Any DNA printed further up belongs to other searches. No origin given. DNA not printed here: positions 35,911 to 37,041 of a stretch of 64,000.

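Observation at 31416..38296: Five translationally coupled genes join a NuoE/NuoF/NuoG-like module to an NfnA/NfnB-like module: candidate uncharacterised flavin-based electron-bifurcating complex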

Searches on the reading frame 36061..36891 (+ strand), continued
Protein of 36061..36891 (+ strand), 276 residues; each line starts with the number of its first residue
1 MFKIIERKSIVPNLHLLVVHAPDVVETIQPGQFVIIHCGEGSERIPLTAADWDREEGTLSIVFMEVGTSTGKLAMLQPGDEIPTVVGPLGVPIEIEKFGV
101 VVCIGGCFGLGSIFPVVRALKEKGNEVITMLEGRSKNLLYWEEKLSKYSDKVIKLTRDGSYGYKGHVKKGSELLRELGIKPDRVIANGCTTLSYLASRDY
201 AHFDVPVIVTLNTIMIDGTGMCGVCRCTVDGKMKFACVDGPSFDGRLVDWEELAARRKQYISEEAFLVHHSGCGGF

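Call 67: search_protein_families(library=pfam, proteins=[P0258, P0261, P0244, P0246, P0241, P0243, P0245, P0278, P0332, P0262], max_evalue=0.00001)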
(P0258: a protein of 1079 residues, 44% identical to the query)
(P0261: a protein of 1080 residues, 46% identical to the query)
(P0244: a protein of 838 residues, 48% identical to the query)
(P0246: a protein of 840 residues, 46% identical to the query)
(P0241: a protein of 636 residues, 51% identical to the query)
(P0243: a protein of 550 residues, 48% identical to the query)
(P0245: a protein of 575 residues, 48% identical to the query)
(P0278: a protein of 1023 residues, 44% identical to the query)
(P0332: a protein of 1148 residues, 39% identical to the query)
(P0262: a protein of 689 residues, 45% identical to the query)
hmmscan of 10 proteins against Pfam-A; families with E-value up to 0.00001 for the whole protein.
P0258 (1079 aa): 9 families
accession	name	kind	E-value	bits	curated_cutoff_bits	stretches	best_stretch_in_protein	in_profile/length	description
PF00384.28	Molybdopterin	-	1.3e-27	97.2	24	1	303-677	1-350/353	Molybdopterin oxidoreductase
PF13510.11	Fer2_4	-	6.4e-17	61.8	22.8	1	7-80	5-81/82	2Fe-2S iron-sulfur cluster binding domain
PF10418.14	DHODB_Fe-S_bind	-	8.4e-12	45.1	23.9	1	1001-1041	1-40/41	Iron-sulfur cluster binding domain of dihydroorotate dehydrogenase B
PF22117.2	Fer4_Nqo3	-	2e-11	44.3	27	1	167-234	3-67/67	NADH-quinone oxidoreductase subunit 3, ferredoxin-like domain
PF10588.14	NADH-G_4Fe-4S_3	-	1.1e-08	34.8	27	1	87-112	1-26/40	NADH-ubiquinone oxidoreductase-G iron-sulfur binding region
PF12838.12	Fer4_7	-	3.4e-08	34.3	27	1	175-232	2-52/52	4Fe-4S dicluster domain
PF00037.32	Fer4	-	7.5e-07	29.2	21.1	1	215-234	5-24/24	4Fe-4S binding domain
PF00111.32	Fer2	-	1.3e-06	28.7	21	1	13-69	8-75/77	2Fe-2S iron-sulfur cluster binding domain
PF04879.21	Molybdop_Fe4S4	-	3.2e-06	27.5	22.7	1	249-294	5-50/55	Molybdopterin oxidoreductase Fe4S4 domain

P0261 (1080 aa): 10 families
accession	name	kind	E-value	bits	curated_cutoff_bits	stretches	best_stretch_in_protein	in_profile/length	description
PF00384.28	Molybdopterin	-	4.4e-33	115.2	24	1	306-684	1-352/353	Molybdopterin oxidoreductase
PF13510.11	Fer2_4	-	9.1e-18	64.5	22.8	1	11-82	6-80/82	2Fe-2S iron-sulfur cluster binding domain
PF10588.14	NADH-G_4Fe-4S_3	-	4.4e-13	49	27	1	90-115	1-26/40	NADH-ubiquinone oxidoreductase-G iron-sulfur binding region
PF10418.14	DHODB_Fe-S_bind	-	4.6e-12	45.9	23.9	1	1003-1042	2-40/41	Iron-sulfur cluster binding domain of dihydroorotate dehydrogenase B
PF22117.2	Fer4_Nqo3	-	5.5e-11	42.9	27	1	169-236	2-66/67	NADH-quinone oxidoreductase subunit 3, ferredoxin-like domain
PF04879.21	Molybdop_Fe4S4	-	5.5e-09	36.3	22.7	1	250-302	3-55/55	Molybdopterin oxidoreductase Fe4S4 domain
PF12838.12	Fer4_7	-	1.5e-07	32.2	27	1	178-235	2-52/52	4Fe-4S dicluster domain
PF00111.32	Fer2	-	6.2e-07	29.7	21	1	14-72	4-75/77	2Fe-2S iron-sulfur cluster binding domain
PF13187.11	Fer4_9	-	3.9e-06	27.2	27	1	178-235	2-51/52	4Fe-4S dicluster domain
PF13237.11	Fer4_10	-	5.6e-06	26.6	25.5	1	173-232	4-53/53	4Fe-4S dicluster domain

P0244 (838 aa): 5 families
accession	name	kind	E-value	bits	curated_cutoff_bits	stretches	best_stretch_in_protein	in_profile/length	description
PF13510.11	Fer2_4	-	1.7e-25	89.3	22.8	1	3-78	3-81/82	2Fe-2S iron-sulfur cluster binding domain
PF10418.14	DHODB_Fe-S_bind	-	1.9e-13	50.3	23.9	1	758-795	1-41/41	Iron-sulfur cluster binding domain of dihydroorotate dehydrogenase B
PF00384.28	Molybdopterin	-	2.4e-11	43.7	24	1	406-473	284-352/353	Molybdopterin oxidoreductase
PF22117.2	Fer4_Nqo3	-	5.7e-08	33.3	27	1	165-232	2-66/67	NADH-quinone oxidoreductase subunit 3, ferredoxin-like domain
PF00111.32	Fer2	-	4.3e-07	30.2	21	1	7-66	2-74/77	2Fe-2S iron-sulfur cluster binding domain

P0246 (840 aa): 6 families
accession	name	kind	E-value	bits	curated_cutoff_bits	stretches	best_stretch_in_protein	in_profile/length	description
PF13510.11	Fer2_4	-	8e-23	80.7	22.8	1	3-78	3-81/82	2Fe-2S iron-sulfur cluster binding domain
PF00384.28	Molybdopterin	-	1.2e-13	51.3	24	1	377-474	246-353/353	Molybdopterin oxidoreductase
PF22117.2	Fer4_Nqo3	-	5.1e-10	39.8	27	1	164-231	2-66/67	NADH-quinone oxidoreductase subunit 3, ferredoxin-like domain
PF10418.14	DHODB_Fe-S_bind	-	3.1e-09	36.8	23.9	1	766-801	2-40/41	Iron-sulfur cluster binding domain of dihydroorotate dehydrogenase B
PF00111.32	Fer2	-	4.5e-08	33.4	21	1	7-56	2-49/77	2Fe-2S iron-sulfur cluster binding domain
PF12838.12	Fer4_7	-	2.4e-07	31.5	27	1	173-230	2-52/52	4Fe-4S dicluster domain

P0241 (636 aa): 5 families
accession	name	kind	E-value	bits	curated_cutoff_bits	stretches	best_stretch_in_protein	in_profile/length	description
PF13510.11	Fer2_4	-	4.5e-21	75.1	22.8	1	1-76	3-81/82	2Fe-2S iron-sulfur cluster binding domain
PF10418.14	DHODB_Fe-S_bind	-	1e-12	48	23.9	1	570-607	1-41/41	Iron-sulfur cluster binding domain of dihydroorotate dehydrogenase B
PF22117.2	Fer4_Nqo3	-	1.9e-11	44.4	27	1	162-229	2-66/67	NADH-quinone oxidoreductase subunit 3, ferredoxin-like domain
PF10588.14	NADH-G_4Fe-4S_3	-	1.1e-08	34.9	27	0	122-145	15-38/40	NADH-ubiquinone oxidoreductase-G iron-sulfur binding region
PF00111.32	Fer2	-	5.5e-06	26.7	21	1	9-64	6-74/77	2Fe-2S iron-sulfur cluster binding domain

P0243 (550 aa): 2 families
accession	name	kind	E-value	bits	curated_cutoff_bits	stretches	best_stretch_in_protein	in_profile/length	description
PF10418.14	DHODB_Fe-S_bind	-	7.5e-12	45.2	23.9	1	484-520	1-40/41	Iron-sulfur cluster binding domain of dihydroorotate dehydrogenase B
PF00384.28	Molybdopterin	-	1.2e-08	34.8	24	1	115-199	256-352/353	Molybdopterin oxidoreductase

P0245 (575 aa): 2 families
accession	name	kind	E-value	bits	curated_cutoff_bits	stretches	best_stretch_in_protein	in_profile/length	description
PF00384.28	Molybdopterin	-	4.7e-17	62.5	24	1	91-183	248-352/353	Molybdopterin oxidoreductase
PF10418.14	DHODB_Fe-S_bind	-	1e-12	48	23.9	1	504-544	1-40/41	Iron-sulfur cluster binding domain of dihydroorotate dehydrogenase B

P0278 (1023 aa): 11 families
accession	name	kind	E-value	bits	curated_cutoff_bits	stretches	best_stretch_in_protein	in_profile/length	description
PF00384.28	Molybdopterin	-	2.9e-31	109.2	24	1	318-628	1-351/353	Molybdopterin oxidoreductase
PF13510.11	Fer2_4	-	7.9e-14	51.9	22.8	1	18-91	3-78/82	2Fe-2S iron-sulfur cluster binding domain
PF10418.14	DHODB_Fe-S_bind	-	6.8e-12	45.4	23.9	1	942-983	1-40/41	Iron-sulfur cluster binding domain of dihydroorotate dehydrogenase B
PF22117.2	Fer4_Nqo3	-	5.9e-10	39.6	27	1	185-249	6-67/67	NADH-quinone oxidoreductase subunit 3, ferredoxin-like domain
PF12838.12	Fer4_7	-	1.7e-08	35.3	27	1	190-247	2-52/52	4Fe-4S dicluster domain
PF04879.21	Molybdop_Fe4S4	-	1.2e-07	32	22.7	1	262-309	3-50/55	Molybdopterin oxidoreductase Fe4S4 domain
PF00037.32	Fer4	-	3.2e-07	30.3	21.1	1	231-249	6-24/24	4Fe-4S binding domain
PF12837.12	Fer4_6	-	3.5e-07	30.3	25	0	182-200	1-19/24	4Fe-4S binding domain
PF00111.32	Fer2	-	4.7e-07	30.1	21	1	22-83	2-75/77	2Fe-2S iron-sulfur cluster binding domain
PF10588.14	NADH-G_4Fe-4S_3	-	3.1e-06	27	27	0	101-125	1-25/40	NADH-ubiquinone oxidoreductase-G iron-sulfur binding region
PF13237.11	Fer4_10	-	3.8e-06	27.2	25.5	1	184-244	3-53/53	4Fe-4S dicluster domain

P0332 (1148 aa): 7 families
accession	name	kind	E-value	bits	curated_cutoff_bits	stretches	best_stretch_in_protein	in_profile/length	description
PF07992.20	Pyr_redox_2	-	6.4e-33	114.9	26.1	1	534-840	2-284/291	Pyridine nucleotide-disulphide oxidoreductase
PF14691.11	Fer4_20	-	8.3e-31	106.6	25.8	1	402-504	3-106/113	Dihydroprymidine dehydrogenase domain II, 4Fe-4S cluster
PF13738.12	Pyr_redox_3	-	3.9e-10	39.9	30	0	622-707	127-198/305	Pyridine nucleotide-disulphide oxidoreductase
PF00070.33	Pyr_redox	-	2.7e-09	37.8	22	0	674-744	1-75/82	Pyridine nucleotide-disulphide oxidoreductase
PF13450.12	NAD_binding_8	-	1.5e-08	35.3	21.9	1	537-581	1-45/68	NAD(P)-binding Rossmann-like domain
PF01946.23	Thi4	-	1.1e-06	28.5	26.2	0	535-588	20-71/235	Thi4 family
PF10418.14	DHODB_Fe-S_bind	-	1.8e-06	28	23.9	1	1088-1124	1-40/41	Iron-sulfur cluster binding domain of dihydroorotate dehydrogenase B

P0262 (689 aa): 8 families
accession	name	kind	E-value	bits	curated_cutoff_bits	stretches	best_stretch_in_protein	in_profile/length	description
PF07992.20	Pyr_redox_2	-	3e-44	152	26.1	2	72-371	2-291/291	Pyridine nucleotide-disulphide oxidoreductase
PF13738.12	Pyr_redox_3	-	3.3e-11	43.4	30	1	207-296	162-252/305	Pyridine nucleotide-disulphide oxidoreductase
PF10418.14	DHODB_Fe-S_bind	-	3.7e-11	43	23.9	1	614-651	1-41/41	Iron-sulfur cluster binding domain of dihydroorotate dehydrogenase B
PF00070.33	Pyr_redox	-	4.3e-11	43.6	22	0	211-283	1-78/82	Pyridine nucleotide-disulphide oxidoreductase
PF01262.27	AlaDh_PNT_C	-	3.2e-08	33.7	23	0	210-245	29-63/214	Alanine dehydrogenase/PNT, C-terminal domain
PF13450.12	NAD_binding_8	-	1.4e-07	32.1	21.9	1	75-107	1-33/68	NAD(P)-binding Rossmann-like domain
PF12831.13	FAD_oxidored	-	4.1e-06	26.8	27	0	73-112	2-41/416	FAD dependent oxidoreductase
PF13241.12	NAD_binding_7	-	5.7e-06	27.3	22.1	0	208-257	6-54/104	Putative NAD(P)-binding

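Call 71: list_cluster_members(proteins=[P0258, P0261, P0278, P0244, P0246, P0241, P0242, P0250, P0252, P0270])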
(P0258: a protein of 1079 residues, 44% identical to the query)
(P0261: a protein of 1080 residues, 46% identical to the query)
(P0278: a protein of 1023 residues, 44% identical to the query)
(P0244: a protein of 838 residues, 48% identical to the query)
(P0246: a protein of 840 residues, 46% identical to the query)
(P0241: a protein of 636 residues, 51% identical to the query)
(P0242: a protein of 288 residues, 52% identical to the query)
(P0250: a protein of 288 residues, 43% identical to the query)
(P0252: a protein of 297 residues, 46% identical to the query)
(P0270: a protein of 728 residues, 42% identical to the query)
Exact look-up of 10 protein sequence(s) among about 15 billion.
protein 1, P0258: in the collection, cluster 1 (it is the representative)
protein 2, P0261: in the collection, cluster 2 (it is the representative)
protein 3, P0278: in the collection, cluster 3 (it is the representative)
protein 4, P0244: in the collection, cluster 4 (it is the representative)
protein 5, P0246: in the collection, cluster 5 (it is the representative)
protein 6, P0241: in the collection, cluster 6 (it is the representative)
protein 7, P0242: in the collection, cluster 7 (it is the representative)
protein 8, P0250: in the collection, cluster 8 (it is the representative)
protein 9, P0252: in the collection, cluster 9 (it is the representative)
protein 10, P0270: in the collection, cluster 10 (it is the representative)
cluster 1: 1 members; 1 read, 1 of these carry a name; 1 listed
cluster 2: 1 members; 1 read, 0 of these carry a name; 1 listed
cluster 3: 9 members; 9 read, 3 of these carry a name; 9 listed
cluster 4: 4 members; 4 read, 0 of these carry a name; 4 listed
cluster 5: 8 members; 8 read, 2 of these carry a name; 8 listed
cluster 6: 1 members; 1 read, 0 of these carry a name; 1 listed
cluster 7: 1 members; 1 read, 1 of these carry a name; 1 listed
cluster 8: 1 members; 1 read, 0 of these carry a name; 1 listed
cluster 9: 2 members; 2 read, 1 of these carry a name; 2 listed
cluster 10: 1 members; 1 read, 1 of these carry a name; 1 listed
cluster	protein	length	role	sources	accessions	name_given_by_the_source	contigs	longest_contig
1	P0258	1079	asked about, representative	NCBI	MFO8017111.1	MAG: sulfide/dihydroorotate dehydrogenase-like FAD/NAD-binding protein [Promethearchaeia ...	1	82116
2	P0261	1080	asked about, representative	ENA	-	-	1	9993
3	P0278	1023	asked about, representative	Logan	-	-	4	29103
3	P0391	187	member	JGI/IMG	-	NAD(P)H-flavin reductase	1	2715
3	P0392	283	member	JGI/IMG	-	NAD(P)H-flavin reductase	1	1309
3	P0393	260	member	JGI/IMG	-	NAD(P)H-flavin reductase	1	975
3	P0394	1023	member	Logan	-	-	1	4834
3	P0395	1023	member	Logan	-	-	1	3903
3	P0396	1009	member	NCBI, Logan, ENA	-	-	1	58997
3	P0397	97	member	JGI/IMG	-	-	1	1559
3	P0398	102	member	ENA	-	-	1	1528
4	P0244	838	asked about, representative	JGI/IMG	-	-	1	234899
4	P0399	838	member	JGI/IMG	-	-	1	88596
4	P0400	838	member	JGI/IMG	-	-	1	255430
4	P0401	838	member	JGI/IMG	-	-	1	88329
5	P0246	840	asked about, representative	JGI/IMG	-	-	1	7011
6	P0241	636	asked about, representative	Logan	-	-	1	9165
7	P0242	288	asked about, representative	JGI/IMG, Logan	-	ferredoxin--NADP+ reductase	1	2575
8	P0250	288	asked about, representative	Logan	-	-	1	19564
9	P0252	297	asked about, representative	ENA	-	-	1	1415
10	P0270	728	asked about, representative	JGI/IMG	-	NAD(P)H-flavin reductase/ferredoxin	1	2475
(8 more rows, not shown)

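Call 76: find_encoding_contigs(protein=P0250, flank=8000, max_places=1)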
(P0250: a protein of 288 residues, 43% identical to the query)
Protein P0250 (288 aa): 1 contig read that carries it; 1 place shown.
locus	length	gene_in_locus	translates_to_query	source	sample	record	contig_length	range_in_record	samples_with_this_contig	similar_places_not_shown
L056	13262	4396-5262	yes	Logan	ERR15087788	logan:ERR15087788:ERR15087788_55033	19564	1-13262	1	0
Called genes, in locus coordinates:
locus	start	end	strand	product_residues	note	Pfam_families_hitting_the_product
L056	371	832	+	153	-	PF12797:Fer4_2 (faint), PF12838:Fer4_7 (weak), PF13187:Fer4_9 (weak), PF13237:Fer4_10, PF13247:Fer4_11, PF12838:Fer4_7, PF13187:Fer4_9 (weak), PF00037:Fer4 (weak), +3 more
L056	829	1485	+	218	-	PF00329:Complex1_30kDa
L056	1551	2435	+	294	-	PF02754:CCG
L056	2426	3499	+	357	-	PF00374:NiFeSe_Hases, PF00346:Complex1_49kDa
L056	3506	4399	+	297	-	PF12797:Fer4_2 (faint), PF01058:Oxidored_q6, PF00037:Fer4 (weak), PF13187:Fer4_9, PF13237:Fer4_10 (weak), PF12838:Fer4_7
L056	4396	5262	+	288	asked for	PF10418:DHODB_Fe-S_bind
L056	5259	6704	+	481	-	PF14691:Fer4_20, PF01262:AlaDh_PNT_C (faint), PF13241:NAD_binding_7 (faint), PF13738:Pyr_redox_3 (faint), PF01266:DAO (faint), PF07992:Pyr_redox_2, PF13450:NAD_binding_8 (weak), PF00070:Pyr_redox (weak)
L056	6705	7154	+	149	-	PF13248:Zn_ribbon_3 (faint)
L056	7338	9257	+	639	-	PF13183:Fer4_8 (faint), PF12838:Fer4_7 (faint), PF17179:Fer4_22, PF00175:NAD_binding_1, PF10418:DHODB_Fe-S_bind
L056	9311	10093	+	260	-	PF01058:Oxidored_q6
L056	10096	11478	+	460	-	PF00374:NiFeSe_Hases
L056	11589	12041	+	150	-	PF01750:HycI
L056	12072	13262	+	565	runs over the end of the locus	PF00749:tRNA-synt_1c, PF03950:tRNA-synt_1c_C, PF20974:tRNA-synt_1c_C2 (weak)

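Call 77: find_encoding_contigs(protein=P0258, flank=8000, max_places=1)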
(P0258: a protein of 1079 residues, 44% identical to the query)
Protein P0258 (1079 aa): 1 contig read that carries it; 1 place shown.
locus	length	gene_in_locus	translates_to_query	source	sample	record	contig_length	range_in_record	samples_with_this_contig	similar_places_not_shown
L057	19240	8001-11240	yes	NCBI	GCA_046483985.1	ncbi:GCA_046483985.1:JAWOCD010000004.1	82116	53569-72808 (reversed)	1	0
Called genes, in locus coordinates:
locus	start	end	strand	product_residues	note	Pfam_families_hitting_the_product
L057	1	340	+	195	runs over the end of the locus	-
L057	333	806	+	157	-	-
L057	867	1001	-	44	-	PF00412:LIM (weak)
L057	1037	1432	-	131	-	PF03625:DUF302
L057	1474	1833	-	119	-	PF02627:CMD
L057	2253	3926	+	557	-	PF01645:Glu_synthase (weak)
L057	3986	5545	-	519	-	PF00117:GATase, PF07722:Peptidase_C26, PF02540:NAD_synthase, PF03054:tRNA_Me_trans (faint), PF06508:QueC (faint), PF00958:GMP_synt_C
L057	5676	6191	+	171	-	PF01257:2Fe-2S_thioredx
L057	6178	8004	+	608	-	PF01257:2Fe-2S_thioredx (weak), PF01512:Complex1_51K, PF10589:NADH_4Fe-4S, PF00037:Fer4, PF12838:Fer4_7, PF13187:Fer4_9, PF14697:Fer4_21, PF00037:Fer4, +5 more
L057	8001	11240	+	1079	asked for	PF00111:Fer2 (weak), PF13510:Fer2_4, PF10588:NADH-G_4Fe-4S_3 (weak), PF22117:Fer4_Nqo3, PF12838:Fer4_7, PF00037:Fer4 (weak), PF00384:Molybdopterin, PF10418:DHODB_Fe-S_bind, +1 more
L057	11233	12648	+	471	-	PF14691:Fer4_20, PF01262:AlaDh_PNT_C (faint), PF13241:NAD_binding_7 (faint), PF13738:Pyr_redox_3 (faint), PF00890:FAD_binding_2 (weak), PF01266:DAO (weak), PF07992:Pyr_redox_2, PF13450:NAD_binding_8, +3 more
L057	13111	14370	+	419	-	PF02812:ELFV_dehydrog_N, PF00208:ELFV_dehydrog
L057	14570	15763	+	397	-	PF00180:Iso_dh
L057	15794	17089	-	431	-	PF02040:ArsB, PF03600:CitMHS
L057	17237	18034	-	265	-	-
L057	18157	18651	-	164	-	-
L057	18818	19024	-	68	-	-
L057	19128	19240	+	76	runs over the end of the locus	-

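Call 78: find_encoding_contigs(protein=P0254, flank=8000, max_places=1)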
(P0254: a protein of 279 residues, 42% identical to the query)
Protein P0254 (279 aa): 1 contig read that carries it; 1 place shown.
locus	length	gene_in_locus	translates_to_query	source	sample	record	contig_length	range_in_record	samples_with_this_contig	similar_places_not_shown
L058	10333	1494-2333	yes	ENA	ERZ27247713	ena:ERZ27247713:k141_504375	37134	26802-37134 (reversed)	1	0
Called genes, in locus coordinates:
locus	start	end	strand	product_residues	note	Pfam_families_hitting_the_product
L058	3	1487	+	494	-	?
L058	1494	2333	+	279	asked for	PF10418:DHODB_Fe-S_bind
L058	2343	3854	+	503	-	PF14691:Fer4_20, PF13738:Pyr_redox_3 (faint), PF01262:AlaDh_PNT_C (faint), PF00070:Pyr_redox (faint), PF01266:DAO (weak), PF07992:Pyr_redox_2, PF13450:NAD_binding_8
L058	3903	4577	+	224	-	PF01351:RNase_HII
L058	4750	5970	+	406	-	PF01411:tRNA-synt_2c, PF07973:tRNA_SAD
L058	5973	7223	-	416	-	PF12704:MacB_PCD, PF02687:FtsX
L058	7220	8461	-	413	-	PF12704:MacB_PCD, PF02687:FtsX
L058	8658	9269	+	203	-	PF02887:PK_C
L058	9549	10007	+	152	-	PF00849:PseudoU_synth_2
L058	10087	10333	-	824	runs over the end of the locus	PF20437:LonC_helical, PF13654:AAA_32, PF20436:LonB_AAA-LID, PF05362:Lon_C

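Call 79: find_encoding_contigs(protein=P0248, flank=8000, max_places=1)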
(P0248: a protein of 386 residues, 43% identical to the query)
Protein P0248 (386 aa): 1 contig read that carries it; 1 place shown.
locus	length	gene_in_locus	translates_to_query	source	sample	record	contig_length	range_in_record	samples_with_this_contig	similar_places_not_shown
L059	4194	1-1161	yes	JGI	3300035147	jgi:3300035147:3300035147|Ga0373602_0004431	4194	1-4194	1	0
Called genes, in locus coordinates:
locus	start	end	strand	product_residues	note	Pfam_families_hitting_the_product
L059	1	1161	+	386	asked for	PF10418:DHODB_Fe-S_bind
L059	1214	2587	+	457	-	PF14691:Fer4_20, PF01262:AlaDh_PNT_C (faint), PF13241:NAD_binding_7 (faint), PF07992:Pyr_redox_2, PF13450:NAD_binding_8 (weak), PF13738:Pyr_redox_3 (weak), PF00070:Pyr_redox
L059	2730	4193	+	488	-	?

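Call 80: find_encoding_contigs(protein=P0257, flank=8000, max_places=1)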
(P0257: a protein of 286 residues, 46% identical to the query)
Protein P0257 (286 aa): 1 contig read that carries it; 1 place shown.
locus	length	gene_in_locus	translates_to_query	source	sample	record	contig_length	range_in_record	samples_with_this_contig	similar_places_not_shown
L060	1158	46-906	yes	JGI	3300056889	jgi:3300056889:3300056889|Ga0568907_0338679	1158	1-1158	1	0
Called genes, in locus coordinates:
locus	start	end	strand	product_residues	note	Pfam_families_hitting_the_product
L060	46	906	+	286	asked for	PF10418:DHODB_Fe-S_bind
